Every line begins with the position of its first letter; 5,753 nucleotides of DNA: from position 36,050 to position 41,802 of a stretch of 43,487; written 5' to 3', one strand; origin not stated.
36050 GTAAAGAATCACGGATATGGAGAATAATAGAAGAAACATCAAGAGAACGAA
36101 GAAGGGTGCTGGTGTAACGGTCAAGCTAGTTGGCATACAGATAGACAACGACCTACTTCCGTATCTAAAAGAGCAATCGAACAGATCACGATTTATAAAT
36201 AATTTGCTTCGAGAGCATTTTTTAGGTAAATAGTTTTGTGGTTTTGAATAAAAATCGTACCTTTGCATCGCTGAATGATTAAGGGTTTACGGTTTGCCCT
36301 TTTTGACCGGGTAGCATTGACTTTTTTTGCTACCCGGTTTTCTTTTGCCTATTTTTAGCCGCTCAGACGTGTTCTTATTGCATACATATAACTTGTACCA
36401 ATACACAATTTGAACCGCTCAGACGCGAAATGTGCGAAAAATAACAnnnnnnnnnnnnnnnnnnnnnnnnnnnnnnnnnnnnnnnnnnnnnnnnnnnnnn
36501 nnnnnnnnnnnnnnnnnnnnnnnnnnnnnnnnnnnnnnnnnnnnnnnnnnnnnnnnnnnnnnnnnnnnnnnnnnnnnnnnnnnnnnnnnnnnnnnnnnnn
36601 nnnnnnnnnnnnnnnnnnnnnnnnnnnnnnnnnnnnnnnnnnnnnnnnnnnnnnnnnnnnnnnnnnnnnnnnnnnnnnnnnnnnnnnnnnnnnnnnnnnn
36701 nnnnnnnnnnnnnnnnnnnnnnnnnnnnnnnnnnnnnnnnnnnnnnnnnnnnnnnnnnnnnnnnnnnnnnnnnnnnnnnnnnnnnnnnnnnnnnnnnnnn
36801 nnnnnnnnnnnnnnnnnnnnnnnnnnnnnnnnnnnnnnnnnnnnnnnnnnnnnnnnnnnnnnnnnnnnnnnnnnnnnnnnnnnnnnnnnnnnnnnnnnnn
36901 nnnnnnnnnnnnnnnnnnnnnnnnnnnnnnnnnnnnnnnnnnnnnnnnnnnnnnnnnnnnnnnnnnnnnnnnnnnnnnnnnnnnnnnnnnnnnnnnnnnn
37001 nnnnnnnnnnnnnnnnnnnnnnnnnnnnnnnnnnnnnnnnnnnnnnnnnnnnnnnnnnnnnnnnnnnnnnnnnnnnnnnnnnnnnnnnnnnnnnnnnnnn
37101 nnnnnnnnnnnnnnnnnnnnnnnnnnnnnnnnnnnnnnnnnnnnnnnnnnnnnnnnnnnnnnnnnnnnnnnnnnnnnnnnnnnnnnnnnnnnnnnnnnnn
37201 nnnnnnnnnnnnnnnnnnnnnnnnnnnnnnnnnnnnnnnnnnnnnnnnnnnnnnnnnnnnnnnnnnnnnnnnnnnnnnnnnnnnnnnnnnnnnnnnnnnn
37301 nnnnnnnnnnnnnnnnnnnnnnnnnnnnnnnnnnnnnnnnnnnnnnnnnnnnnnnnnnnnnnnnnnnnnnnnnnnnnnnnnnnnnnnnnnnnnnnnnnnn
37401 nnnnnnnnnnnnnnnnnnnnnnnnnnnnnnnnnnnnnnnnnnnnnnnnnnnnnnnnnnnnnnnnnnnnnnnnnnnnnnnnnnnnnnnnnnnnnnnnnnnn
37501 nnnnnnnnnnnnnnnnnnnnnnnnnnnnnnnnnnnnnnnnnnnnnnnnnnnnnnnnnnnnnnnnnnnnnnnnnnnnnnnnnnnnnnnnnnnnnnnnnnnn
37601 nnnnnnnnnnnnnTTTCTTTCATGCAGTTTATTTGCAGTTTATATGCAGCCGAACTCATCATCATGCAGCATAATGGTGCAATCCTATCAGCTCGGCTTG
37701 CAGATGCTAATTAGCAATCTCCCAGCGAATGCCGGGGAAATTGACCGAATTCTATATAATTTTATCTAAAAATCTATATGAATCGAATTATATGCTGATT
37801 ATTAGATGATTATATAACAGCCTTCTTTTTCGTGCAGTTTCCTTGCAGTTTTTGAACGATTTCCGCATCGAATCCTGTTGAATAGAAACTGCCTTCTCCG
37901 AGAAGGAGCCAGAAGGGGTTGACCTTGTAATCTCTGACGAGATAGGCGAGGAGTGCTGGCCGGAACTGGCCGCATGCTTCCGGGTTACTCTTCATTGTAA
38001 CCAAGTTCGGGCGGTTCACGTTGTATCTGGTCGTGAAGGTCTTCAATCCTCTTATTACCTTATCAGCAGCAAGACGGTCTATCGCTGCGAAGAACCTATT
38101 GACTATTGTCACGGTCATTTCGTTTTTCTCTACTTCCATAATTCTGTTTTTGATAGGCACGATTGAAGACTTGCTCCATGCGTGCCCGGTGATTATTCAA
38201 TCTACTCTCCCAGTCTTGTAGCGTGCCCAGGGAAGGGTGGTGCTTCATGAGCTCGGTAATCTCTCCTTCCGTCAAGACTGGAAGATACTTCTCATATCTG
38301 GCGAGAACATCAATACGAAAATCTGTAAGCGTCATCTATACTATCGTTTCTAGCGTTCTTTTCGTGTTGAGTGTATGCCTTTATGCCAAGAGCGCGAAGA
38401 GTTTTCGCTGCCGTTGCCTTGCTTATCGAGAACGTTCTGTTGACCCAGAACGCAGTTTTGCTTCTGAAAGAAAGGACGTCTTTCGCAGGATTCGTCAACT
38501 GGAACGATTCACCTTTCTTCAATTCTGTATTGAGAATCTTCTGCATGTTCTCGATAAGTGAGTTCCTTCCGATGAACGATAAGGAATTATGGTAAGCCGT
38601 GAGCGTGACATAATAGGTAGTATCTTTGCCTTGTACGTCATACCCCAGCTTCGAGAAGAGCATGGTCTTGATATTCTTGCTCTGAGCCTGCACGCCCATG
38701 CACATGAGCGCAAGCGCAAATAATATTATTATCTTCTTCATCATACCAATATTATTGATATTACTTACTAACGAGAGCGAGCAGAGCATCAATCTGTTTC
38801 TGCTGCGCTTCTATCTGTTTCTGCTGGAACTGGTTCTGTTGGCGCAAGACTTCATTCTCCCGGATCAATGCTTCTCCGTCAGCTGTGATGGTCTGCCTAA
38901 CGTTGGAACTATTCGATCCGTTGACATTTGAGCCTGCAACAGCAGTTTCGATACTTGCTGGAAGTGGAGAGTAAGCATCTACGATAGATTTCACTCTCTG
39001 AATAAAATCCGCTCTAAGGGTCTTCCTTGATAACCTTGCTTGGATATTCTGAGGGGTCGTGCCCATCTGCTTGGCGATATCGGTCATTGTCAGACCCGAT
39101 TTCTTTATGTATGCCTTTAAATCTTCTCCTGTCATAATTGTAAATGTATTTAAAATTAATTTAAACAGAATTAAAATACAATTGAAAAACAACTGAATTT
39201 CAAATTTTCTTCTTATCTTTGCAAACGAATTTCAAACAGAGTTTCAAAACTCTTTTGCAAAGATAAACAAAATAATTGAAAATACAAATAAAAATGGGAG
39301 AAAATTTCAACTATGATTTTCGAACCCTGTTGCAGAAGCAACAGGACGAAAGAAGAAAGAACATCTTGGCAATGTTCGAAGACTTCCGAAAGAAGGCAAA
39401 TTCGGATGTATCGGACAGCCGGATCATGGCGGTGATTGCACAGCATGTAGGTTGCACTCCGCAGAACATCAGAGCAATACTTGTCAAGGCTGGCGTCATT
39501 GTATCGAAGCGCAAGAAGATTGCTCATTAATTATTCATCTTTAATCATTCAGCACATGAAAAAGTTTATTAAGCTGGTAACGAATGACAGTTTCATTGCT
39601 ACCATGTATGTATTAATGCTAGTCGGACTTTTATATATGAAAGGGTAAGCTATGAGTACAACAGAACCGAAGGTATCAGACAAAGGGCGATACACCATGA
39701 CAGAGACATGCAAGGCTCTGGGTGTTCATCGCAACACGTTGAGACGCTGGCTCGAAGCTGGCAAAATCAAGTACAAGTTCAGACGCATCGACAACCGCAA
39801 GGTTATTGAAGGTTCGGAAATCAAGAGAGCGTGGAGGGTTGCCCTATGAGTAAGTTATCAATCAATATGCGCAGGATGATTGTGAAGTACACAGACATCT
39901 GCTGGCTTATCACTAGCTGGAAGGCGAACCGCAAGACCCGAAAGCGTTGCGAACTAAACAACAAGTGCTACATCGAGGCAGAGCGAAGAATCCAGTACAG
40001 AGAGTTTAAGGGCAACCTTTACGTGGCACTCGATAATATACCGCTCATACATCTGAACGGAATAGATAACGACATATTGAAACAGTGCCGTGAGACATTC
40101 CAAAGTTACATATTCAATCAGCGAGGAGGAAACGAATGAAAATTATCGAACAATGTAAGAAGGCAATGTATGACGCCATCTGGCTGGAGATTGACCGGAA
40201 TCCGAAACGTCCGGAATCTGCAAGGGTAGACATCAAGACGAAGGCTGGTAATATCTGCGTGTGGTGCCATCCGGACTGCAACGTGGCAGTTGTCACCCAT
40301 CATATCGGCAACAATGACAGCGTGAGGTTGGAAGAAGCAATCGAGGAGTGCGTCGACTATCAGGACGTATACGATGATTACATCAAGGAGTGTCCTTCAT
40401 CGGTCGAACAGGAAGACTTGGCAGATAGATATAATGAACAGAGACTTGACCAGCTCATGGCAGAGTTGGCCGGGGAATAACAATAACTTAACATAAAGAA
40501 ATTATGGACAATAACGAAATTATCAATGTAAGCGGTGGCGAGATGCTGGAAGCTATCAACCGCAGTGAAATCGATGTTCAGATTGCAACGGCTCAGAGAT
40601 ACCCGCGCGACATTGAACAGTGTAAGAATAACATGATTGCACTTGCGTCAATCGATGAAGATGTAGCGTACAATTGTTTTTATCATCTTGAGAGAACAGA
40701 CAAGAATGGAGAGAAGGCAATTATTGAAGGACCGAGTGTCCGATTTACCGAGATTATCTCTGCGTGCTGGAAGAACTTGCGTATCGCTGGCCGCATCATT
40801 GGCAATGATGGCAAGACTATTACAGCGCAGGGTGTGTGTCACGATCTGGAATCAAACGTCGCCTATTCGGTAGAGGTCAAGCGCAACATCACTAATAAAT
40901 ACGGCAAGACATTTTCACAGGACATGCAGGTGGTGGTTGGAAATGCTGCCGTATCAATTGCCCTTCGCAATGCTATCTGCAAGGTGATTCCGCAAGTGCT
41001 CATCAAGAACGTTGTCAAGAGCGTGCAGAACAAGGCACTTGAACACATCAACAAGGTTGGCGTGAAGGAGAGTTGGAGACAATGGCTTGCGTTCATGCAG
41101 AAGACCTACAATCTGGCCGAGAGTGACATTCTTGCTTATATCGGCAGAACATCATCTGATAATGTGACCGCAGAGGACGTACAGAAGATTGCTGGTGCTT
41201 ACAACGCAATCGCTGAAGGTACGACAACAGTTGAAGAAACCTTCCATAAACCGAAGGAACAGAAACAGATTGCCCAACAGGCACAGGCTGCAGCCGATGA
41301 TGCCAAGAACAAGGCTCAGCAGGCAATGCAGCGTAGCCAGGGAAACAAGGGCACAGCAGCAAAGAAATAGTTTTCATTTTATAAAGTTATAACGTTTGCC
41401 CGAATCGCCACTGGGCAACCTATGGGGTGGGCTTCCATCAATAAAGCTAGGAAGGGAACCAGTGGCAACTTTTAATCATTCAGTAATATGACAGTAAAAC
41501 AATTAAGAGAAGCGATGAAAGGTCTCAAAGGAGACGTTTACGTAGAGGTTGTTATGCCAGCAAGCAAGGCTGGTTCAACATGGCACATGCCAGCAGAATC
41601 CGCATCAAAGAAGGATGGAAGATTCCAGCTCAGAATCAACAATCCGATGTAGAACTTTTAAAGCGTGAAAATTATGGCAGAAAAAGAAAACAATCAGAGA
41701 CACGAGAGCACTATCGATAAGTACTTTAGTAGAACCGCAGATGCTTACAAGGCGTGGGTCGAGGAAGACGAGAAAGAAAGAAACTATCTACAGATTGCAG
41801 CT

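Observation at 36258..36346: Candidate trans-acting phage sRNA whose 5' seed is antisense to a 12-mer in front of three dispersed start codons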

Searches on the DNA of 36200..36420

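Call 43: search_rna_families(source=window, start=36200, end=36420, threshold=evalue, max_evalue=10)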
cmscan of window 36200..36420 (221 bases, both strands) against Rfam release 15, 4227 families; matches with E-value up to 10: 10.
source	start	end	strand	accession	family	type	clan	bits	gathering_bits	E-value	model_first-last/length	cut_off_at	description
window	36248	36344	+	RF00616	LhrC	Gene; sRNA;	CL00114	23.7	110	0.12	1-111/111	no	Listeria LhrC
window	36270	36341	-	RF02446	SpR18_sRNA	Gene; sRNA;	-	20.4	60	1.4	1-132/132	no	Streptococcus sRNA SpR18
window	36305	36341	+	RF04106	mir-1303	Gene; miRNA;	-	19.5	107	0.2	1-85/85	no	mir-1303 microRNA precursor family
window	36230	36308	-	RF02389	sau-31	Gene; sRNA;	-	17.9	50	2.5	1-66/66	no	Staphylococcus sRNA sau-31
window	36262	36354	-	RF02861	IR_84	Gene; sRNA;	-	15.1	51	2.3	1-186/186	no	Neisseria sRNA 84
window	36306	36338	+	RF04014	mir-8338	Gene; miRNA;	-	14.5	80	2.2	15-46/61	no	mir-8338 microRNA precursor family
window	36306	36338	-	RF04014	mir-8338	Gene; miRNA;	-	14.1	80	2.8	15-46/61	no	mir-8338 microRNA precursor family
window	36313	36348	+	RF00489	ctRNA_p42d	Gene; antisense;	-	12.6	50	6.7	1-46/46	no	ctRNA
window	36222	36308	-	RF01051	c-di-GMP-I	Cis-reg; riboswitch;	CL00126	12.5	35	4.4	1-87/87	no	c-di-GMP-I riboswitch aptamer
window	36273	36345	+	RF02871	ncS54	Gene; sRNA;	-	11.5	43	4.9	1-79/79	no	Burkholderia sRNA 54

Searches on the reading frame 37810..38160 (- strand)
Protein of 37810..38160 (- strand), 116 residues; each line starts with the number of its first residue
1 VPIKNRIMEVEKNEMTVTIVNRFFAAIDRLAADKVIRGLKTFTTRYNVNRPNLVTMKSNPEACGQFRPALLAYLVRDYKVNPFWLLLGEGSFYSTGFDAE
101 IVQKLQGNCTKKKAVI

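Call 29: search_protein_families(library=pfam, proteins=[window:37810-38160:-], max_evalue=0.01)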
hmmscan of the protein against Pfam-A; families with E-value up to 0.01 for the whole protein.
window:37810-38160:- (116 aa): 0 families

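Call 60: search_protein_families(library=phrogs, proteins=[window:37810-38160:-], max_evalue=0.001)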
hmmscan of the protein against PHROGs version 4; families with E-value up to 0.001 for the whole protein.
window:37810-38160:- (116 aa): 1 family
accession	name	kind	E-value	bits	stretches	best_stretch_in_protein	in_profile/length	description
phrog_9710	-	unknown function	2e-22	80.1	1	13-96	4-86/95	-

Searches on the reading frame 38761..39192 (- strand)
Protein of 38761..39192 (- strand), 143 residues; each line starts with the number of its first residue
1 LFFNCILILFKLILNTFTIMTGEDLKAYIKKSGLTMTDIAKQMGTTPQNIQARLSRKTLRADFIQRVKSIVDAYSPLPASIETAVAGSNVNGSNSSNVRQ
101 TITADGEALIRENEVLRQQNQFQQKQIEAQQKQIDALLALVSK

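Call 29: search_protein_families(library=pfam, proteins=[window:38761-39192:-], max_evalue=0.01)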
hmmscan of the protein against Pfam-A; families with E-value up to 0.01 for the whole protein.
window:38761-39192:- (143 aa): 5 families
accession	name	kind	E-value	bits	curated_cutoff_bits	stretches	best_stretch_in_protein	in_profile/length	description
PF10078.15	DUF2316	-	0.002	18.8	26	1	20-56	10-46/89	Uncharacterized protein conserved in bacteria (DUF2316)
PF08281.18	Sigma70_r4_2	-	0.003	17.6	25.7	1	33-56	26-49/54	Sigma-70, region 4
PF13693.12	HTH_35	-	0.0032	17.9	25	1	22-61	4-43/75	Winged helix-turn-helix DNA-binding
PF13412.12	HTH_24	-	0.004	17.1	21.9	1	25-56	9-40/48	Winged helix-turn-helix DNA-binding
PF01381.28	HTH_3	-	0.0091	16.5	23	1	25-56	1-32/55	Helix-turn-helix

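Call 60: search_protein_families(library=phrogs, proteins=[window:38761-39192:-], max_evalue=0.001)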
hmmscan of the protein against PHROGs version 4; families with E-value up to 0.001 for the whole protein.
window:38761-39192:- (143 aa): 3 families
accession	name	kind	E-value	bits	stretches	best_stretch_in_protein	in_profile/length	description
phrog_38278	-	unknown function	7.7e-05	23.8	1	25-102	22-98/180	-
phrog_925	-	DNA, RNA and nucleotide metabolism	0.00068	20.3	0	18-51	2-35/67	HTH DNA binding protein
phrog_1373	-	transcription regulation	0.00086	20.3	0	21-55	64-98/166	transcriptional regulator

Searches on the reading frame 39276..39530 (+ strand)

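Call 31: search_protein_families(library=pfam, proteins=[window:39276-39530:+], max_evalue=0.01)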
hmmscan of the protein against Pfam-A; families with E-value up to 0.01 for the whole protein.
window:39276-39530:+ (84 aa): 1 family
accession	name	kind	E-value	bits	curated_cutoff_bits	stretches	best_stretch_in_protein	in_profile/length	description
PF22240.1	ISP_coupler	-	0.0049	17.7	27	1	14-62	19-67/126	Type ISP restriction-modification enzyme, coupler domain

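Call 60: search_protein_families(library=phrogs, proteins=[window:39294-39530:+], max_evalue=0.001)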
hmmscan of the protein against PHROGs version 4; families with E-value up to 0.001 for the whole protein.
window:39294-39530:+ (78 aa): 0 families

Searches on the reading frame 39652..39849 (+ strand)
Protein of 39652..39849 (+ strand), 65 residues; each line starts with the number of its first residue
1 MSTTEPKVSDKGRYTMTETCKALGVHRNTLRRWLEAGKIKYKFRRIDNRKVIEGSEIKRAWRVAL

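Call 31: search_protein_families(library=pfam, proteins=[window:39652-39849:+], max_evalue=0.01)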
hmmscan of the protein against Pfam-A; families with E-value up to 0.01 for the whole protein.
window:39652-39849:+ (65 aa): 10 families
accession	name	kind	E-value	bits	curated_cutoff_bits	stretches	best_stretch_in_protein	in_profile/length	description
PF12728.13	HTH_17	-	4.1e-09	37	27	1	14-59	2-45/51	Helix-turn-helix domain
PF13384.12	HTH_23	-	2.8e-05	24.2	24.6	1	13-35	17-39/50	Homeodomain-like domain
PF00376.29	MerR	-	0.0002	21.5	28.2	1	15-40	1-26/38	MerR family regulatory protein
PF03374.19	ANT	-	0.00028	21.6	25.3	1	8-45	18-55/108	Phage antirepressor protein KilAC domain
PF13556.12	HTH_30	-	0.00072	19.7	27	1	16-32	15-31/59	PucR C-terminal helix-turn-helix domain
PF13411.12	MerR_1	-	0.00084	19.8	21.6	1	14-40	1-27/69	MerR HTH family regulatory protein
PF13551.12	HTH_29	-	0.0011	19.5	28.1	1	10-35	9-34/64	Winged helix-turn helix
PF01527.26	HTH_Tnp_1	-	0.0014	19.2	24.1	1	13-35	23-45/75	Transposase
PF13518.12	HTH_28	-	0.0014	19.1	25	1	11-34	11-33/52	Helix-turn-helix domain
PF02954.25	HTH_8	-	0.0022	18.1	22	1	13-32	18-37/42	Bacterial regulatory protein, Fis family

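Call 37: find_encoding_contigs(protein=window:39652-39849:+, flank=6000, max_places=10)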
Protein window:39652-39849:+ (65 aa): 24 contigs read that carry it; 10 places shown.
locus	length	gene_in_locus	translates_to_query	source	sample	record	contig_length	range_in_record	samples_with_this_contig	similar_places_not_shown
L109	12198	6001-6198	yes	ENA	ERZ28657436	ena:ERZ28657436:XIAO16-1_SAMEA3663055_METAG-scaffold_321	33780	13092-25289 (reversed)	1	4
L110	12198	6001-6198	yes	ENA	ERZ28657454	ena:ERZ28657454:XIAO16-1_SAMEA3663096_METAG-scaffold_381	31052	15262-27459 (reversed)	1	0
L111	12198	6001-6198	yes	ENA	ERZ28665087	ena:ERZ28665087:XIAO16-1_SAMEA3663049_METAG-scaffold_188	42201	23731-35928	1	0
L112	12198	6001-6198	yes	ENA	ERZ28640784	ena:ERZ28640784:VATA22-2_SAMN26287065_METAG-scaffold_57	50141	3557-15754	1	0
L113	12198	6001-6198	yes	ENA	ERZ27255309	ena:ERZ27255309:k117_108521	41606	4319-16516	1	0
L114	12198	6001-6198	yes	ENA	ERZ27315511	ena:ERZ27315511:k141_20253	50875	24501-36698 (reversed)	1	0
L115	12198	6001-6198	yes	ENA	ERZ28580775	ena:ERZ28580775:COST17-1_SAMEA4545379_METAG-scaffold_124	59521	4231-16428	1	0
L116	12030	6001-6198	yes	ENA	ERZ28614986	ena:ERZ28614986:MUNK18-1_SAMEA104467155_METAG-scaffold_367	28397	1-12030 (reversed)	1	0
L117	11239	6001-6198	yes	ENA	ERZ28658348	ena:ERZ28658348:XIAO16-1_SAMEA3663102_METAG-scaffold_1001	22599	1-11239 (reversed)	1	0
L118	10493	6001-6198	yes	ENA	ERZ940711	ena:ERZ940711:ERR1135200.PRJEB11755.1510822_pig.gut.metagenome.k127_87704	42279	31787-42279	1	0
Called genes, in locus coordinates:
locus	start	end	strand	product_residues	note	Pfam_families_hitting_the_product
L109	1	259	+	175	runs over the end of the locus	-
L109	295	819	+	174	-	-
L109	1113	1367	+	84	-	-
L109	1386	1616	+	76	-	-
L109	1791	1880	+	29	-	-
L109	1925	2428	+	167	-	PF18824:LPD11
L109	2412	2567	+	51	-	-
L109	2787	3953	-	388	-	PF17293:Arm-DNA-bind_5, PF13102:Phage_int_SAM_5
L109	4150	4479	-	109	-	-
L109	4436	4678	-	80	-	-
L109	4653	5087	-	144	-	-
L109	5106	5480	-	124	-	-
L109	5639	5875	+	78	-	-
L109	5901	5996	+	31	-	-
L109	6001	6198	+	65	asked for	PF12728:HTH_17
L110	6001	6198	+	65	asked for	PF12728:HTH_17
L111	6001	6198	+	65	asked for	PF12728:HTH_17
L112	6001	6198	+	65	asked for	PF12728:HTH_17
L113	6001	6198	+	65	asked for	PF12728:HTH_17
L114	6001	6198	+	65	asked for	PF12728:HTH_17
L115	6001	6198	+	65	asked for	PF12728:HTH_17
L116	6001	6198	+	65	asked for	PF12728:HTH_17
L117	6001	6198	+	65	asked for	PF12728:HTH_17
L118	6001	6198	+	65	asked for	PF12728:HTH_17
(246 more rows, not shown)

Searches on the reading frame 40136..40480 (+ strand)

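Call 31: search_protein_families(library=pfam, proteins=[window:40136-40480:+], max_evalue=0.01)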
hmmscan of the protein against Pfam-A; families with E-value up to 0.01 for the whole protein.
window:40136-40480:+ (114 aa): 1 family
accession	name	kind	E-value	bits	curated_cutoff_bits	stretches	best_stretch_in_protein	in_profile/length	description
PF14843.11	GF_recep_IV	-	0.00092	19.4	29.5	1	35-96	45-102/132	Growth factor receptor domain IV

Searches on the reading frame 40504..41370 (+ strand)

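Call 31: search_protein_families(library=pfam, proteins=[window:40504-41370:+], max_evalue=0.01)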
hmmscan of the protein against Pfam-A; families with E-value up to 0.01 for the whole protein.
window:40504-41370:+ (288 aa): 0 families

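Call 60: search_protein_families(library=phrogs, proteins=[window:40504-41370:+], max_evalue=0.001)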
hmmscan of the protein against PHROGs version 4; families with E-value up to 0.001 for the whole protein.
window:40504-41370:+ (288 aa): 1 family
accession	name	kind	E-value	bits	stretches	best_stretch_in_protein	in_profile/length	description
phrog_3657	-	unknown function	4.1e-49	168.2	1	11-277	22-283/289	-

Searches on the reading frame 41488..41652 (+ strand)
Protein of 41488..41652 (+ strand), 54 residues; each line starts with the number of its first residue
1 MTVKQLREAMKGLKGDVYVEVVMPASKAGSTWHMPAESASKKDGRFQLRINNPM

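Call 31: search_protein_families(library=pfam, proteins=[window:41488-41652:+], max_evalue=0.01)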
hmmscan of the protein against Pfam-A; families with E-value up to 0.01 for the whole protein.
window:41488-41652:+ (54 aa): 0 families

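Call 38: find_encoding_contigs(protein=window:41488-41652:+, flank=6000, max_places=10)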
Protein window:41488-41652:+ (54 aa): 17 contigs read that carry it; 10 places shown.
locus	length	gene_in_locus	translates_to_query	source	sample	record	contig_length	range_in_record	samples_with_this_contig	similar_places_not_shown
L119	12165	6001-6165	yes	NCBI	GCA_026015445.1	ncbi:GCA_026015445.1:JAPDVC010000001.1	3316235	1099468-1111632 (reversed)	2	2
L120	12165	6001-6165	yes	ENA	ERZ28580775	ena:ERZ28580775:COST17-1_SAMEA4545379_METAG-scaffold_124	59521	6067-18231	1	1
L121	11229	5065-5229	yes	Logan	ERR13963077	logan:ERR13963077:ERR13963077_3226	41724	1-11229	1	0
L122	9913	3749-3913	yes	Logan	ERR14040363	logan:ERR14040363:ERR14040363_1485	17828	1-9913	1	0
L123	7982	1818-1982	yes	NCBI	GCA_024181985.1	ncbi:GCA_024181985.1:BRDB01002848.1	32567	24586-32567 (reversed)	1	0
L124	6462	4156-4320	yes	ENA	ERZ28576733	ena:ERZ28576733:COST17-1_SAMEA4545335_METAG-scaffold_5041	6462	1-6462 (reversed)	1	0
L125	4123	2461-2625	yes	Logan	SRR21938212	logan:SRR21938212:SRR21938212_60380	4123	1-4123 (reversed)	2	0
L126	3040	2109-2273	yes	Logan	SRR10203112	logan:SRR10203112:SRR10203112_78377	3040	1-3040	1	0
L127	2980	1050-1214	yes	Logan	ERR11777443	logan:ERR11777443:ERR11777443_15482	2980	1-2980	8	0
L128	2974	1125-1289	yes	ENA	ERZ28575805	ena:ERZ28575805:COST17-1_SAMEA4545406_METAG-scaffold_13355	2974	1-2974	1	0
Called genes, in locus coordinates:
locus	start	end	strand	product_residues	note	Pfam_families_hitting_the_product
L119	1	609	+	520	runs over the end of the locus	PF09820:AAA-ATPase_like, PF08011:PDDEXK_9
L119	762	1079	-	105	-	PF01906:YbjQ_1, PF23025:YbjQ_2 (weak)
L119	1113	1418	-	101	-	-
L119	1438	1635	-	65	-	-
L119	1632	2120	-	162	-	-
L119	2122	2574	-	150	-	-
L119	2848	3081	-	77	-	-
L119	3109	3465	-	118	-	-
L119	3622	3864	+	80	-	-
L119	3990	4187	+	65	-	PF13384:HTH_23 (faint), PF12728:HTH_17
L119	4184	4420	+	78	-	-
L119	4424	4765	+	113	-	-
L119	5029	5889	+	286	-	-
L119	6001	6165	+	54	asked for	-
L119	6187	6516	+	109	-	-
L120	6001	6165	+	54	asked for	-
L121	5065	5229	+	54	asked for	-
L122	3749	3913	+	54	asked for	-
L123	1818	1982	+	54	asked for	-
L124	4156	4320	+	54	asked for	-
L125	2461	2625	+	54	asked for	-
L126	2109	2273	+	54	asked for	-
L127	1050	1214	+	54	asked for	-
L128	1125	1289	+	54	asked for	-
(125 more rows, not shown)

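Call 60: search_protein_families(library=phrogs, proteins=[window:41488-41652:+], max_evalue=0.001)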
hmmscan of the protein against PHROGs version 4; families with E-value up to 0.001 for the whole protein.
window:41488-41652:+ (54 aa): 0 families
